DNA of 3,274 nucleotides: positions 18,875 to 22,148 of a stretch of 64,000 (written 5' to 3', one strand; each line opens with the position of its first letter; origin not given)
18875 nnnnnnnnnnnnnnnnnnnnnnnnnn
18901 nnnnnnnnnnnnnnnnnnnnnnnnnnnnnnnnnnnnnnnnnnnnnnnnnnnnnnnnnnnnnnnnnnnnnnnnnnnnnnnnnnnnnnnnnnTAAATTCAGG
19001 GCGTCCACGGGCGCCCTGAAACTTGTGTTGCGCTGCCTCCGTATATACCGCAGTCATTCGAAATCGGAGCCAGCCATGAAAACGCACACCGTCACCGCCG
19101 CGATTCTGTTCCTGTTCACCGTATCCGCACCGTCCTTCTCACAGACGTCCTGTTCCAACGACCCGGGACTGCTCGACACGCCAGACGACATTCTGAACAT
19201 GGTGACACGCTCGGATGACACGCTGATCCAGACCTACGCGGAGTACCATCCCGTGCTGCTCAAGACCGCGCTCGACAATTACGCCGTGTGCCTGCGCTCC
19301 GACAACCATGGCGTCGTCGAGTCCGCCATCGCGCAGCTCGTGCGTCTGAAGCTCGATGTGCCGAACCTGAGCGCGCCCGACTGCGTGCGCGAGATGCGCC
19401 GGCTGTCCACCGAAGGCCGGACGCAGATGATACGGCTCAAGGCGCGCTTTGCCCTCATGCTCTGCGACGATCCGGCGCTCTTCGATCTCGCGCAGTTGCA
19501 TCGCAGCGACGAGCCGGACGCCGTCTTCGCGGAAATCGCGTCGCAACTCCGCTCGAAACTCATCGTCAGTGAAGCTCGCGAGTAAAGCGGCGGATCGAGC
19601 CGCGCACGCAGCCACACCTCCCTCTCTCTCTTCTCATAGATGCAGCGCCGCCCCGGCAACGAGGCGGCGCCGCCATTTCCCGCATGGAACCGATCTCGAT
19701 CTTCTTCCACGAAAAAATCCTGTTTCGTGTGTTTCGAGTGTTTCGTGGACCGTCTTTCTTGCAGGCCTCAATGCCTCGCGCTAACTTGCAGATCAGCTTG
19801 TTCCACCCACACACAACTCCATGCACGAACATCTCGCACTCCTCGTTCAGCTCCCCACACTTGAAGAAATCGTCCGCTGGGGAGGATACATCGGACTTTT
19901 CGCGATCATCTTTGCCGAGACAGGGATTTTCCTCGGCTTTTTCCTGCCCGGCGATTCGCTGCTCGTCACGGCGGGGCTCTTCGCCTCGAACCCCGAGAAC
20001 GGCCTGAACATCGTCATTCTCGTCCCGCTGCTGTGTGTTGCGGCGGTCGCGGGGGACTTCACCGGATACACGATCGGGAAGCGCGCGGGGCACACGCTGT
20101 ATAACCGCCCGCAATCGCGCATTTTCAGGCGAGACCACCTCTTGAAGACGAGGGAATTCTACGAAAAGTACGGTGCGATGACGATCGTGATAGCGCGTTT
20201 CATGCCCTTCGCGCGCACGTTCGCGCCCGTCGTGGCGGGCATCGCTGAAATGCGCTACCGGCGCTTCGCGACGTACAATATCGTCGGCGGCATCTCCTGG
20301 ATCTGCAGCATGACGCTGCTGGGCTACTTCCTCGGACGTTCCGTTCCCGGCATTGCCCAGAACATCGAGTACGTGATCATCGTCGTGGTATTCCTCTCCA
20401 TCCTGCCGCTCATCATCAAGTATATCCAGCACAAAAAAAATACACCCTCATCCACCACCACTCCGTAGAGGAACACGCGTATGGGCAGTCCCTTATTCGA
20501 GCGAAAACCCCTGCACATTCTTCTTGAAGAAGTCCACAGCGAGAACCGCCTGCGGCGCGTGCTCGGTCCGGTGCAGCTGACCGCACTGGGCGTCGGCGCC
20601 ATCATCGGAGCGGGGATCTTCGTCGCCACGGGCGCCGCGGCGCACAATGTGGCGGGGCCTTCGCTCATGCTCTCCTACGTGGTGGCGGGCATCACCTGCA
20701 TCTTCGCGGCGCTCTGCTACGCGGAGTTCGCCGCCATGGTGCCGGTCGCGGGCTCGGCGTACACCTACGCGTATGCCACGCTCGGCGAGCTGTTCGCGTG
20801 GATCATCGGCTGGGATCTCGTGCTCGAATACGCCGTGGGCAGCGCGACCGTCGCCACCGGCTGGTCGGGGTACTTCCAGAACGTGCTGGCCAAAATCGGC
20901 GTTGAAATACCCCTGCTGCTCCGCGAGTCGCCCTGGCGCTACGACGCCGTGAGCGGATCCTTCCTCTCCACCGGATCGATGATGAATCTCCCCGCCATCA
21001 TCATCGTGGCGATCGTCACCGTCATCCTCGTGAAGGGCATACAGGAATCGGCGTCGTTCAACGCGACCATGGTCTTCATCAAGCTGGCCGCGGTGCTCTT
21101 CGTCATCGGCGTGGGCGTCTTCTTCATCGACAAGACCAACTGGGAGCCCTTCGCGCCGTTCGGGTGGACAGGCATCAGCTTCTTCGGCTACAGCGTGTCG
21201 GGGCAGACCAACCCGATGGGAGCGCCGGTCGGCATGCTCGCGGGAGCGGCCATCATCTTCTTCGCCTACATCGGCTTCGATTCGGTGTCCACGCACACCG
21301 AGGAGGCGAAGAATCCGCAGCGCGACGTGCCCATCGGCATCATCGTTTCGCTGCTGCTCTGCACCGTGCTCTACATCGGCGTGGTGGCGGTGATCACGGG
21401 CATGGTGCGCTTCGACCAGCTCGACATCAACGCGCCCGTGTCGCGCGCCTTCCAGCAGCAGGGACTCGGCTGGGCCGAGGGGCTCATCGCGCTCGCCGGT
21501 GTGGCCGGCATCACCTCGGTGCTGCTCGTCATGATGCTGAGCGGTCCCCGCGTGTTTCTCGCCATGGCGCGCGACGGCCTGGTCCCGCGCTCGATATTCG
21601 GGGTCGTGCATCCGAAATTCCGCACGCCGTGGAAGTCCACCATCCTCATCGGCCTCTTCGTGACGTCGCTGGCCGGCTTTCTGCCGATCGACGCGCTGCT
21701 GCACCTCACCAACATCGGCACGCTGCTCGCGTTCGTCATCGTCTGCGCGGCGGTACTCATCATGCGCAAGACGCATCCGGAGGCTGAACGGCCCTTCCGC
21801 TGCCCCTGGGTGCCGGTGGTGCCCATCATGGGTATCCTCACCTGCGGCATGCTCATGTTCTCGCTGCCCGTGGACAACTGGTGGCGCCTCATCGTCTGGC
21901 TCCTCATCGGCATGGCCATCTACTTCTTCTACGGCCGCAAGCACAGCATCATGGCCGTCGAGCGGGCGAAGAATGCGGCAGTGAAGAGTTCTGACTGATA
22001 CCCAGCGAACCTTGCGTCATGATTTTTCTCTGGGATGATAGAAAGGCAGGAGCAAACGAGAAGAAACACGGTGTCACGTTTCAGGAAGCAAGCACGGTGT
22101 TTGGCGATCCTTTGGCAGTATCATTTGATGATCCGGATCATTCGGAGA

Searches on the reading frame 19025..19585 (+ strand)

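Call 30: search_protein_families(library=pfam, proteins=[window:19025-19585:+], max_evalue=0.0001)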
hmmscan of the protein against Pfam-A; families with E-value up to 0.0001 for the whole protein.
window:19025-19585:+ (186 aa): 0 families

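Call 48: search_protein_families(library=pfam, proteins=[window:19025-19585:+], max_evalue=1)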
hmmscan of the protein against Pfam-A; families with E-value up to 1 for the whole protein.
window:19025-19585:+ (186 aa): 1 family
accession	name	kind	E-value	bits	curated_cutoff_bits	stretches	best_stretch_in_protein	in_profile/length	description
PF22928.2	INTS1_R4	-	0.014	15.7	27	1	67-105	56-94/102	Integrator complex subunit 1, R4 domain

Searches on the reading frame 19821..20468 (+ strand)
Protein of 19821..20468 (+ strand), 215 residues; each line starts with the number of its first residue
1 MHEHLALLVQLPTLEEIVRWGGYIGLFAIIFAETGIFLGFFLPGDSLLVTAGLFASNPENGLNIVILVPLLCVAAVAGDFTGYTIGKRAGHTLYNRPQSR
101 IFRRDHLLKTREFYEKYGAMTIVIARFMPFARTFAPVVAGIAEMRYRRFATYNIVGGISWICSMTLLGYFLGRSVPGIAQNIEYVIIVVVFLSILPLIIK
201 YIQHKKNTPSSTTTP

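Call 30: search_protein_families(library=pfam, proteins=[window:19821-20468:+], max_evalue=0.0001)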
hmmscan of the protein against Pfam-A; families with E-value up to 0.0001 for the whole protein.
window:19821-20468:+ (215 aa): 1 family
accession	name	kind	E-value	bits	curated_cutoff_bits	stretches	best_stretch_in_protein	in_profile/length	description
PF09335.16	VTT_dom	-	6.6e-20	72.2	33.9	1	42-169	1-122/123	VTT domain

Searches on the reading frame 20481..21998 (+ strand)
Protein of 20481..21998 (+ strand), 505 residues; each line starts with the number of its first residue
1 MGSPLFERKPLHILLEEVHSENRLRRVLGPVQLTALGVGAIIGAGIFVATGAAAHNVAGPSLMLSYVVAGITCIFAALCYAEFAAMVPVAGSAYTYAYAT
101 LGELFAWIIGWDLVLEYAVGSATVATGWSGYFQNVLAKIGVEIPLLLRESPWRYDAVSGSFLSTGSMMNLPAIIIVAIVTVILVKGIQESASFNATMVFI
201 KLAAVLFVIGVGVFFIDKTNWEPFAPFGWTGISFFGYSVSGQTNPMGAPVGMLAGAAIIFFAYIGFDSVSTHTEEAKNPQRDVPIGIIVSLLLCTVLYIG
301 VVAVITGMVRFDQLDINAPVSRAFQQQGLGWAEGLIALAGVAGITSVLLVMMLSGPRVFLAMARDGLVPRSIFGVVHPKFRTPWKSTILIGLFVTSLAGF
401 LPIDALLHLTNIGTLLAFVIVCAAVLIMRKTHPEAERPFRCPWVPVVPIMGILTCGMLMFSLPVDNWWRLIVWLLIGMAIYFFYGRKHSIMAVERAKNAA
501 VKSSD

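Call 30: search_protein_families(library=pfam, proteins=[window:20481-21998:+], max_evalue=0.0001)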
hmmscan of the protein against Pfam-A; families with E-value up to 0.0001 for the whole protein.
window:20481-21998:+ (505 aa): 3 families
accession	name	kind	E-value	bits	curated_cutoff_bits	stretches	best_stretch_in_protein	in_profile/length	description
PF13520.12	AA_permease_2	-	4.6e-59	200.9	27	1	28-478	1-425/427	Amino acid permease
PF00324.27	AA_permease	-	4.4e-41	141.5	24.6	1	35-459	4-417/470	Amino acid permease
PF13906.12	AA_permease_C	-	3.3e-16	59.6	27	1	439-489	1-51/51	C-terminus of AA_permease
